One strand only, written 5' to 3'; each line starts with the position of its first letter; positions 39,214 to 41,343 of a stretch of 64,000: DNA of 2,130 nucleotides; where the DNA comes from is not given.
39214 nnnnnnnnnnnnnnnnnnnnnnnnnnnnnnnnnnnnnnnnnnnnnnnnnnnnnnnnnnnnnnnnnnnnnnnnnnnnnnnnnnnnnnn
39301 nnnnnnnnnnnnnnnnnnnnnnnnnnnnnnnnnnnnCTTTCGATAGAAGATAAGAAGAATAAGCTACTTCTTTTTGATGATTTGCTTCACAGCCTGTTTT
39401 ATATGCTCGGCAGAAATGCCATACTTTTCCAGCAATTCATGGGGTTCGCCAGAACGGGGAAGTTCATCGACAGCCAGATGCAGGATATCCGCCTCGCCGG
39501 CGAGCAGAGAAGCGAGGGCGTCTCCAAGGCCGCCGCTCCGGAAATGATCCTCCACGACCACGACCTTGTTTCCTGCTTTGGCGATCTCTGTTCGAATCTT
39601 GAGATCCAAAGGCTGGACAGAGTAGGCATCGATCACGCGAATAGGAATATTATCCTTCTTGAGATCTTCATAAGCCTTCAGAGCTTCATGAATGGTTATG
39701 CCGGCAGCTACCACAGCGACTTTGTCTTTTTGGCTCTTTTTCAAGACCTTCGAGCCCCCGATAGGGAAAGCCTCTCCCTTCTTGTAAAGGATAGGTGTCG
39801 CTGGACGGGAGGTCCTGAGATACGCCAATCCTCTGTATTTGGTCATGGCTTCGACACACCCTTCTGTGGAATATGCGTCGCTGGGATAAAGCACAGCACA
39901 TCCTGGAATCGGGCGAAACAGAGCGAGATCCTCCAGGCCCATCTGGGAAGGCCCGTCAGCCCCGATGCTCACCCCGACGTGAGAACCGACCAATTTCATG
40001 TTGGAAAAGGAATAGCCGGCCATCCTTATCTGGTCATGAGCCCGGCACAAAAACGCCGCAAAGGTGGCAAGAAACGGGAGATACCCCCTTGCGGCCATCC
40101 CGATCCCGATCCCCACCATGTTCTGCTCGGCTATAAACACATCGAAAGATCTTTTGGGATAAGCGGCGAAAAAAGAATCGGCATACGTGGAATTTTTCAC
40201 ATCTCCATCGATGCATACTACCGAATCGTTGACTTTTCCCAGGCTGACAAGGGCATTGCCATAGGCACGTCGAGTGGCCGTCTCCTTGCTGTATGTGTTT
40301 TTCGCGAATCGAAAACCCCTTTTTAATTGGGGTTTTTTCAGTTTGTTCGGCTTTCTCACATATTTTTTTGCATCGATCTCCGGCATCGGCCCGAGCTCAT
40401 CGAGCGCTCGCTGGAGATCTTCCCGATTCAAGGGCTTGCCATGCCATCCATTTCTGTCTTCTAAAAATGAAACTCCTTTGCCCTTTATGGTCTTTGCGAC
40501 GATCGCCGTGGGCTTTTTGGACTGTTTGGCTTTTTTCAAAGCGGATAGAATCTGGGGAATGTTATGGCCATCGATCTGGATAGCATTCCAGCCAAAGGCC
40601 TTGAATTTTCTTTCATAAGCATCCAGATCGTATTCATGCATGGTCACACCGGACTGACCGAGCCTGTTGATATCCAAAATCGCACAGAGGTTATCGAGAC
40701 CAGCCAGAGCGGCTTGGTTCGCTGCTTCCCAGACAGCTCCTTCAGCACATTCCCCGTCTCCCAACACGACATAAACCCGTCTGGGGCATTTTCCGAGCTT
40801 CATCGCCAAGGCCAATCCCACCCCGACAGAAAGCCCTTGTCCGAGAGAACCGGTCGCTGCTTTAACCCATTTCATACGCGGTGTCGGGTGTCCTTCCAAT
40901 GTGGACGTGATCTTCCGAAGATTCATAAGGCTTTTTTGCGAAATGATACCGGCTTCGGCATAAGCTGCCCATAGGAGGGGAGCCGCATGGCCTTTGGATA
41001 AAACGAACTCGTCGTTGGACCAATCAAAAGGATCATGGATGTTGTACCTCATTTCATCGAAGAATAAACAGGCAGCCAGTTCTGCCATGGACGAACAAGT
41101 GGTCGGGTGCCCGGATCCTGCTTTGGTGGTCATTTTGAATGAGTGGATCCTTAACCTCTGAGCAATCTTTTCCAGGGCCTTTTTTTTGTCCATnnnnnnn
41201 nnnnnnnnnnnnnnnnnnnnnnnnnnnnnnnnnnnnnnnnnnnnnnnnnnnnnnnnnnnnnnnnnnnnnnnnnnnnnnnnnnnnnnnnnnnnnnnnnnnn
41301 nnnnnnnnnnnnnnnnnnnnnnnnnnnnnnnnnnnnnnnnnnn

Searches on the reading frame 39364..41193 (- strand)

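Call 10: search_protein_families(library=pfam, proteins=[window:39364-41193:-])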
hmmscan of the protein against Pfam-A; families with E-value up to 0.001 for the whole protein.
window:39364-41193:- (609 aa): 6 families
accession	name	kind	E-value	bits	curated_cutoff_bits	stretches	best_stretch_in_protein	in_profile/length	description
PF00456.26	Transketolase_N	-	1.5e-45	156.1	22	1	9-271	4-279/334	Transketolase, thiamine diphosphate binding domain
PF02779.29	Transket_pyr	-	4.1e-42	144.2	27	1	304-466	2-172/174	Transketolase, pyrimidine binding domain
PF02780.25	Transketolase_C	-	7.7e-26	90.9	25.9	1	482-598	2-124/124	Transketolase, C-terminal domain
PF13292.11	DXP_synthase_N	-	4.8e-10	39.6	21.2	1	37-176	38-171/274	1-deoxy-D-xylulose-5-phosphate synthase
PF00676.26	E1_dh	-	5.5e-08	32.6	22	1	107-224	93-209/300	Dehydrogenase E1 component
PF22613.1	Transketolase_C_1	-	0.00034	21.2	27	1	483-554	4-80/113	Transketolase-like TK C-terminal domain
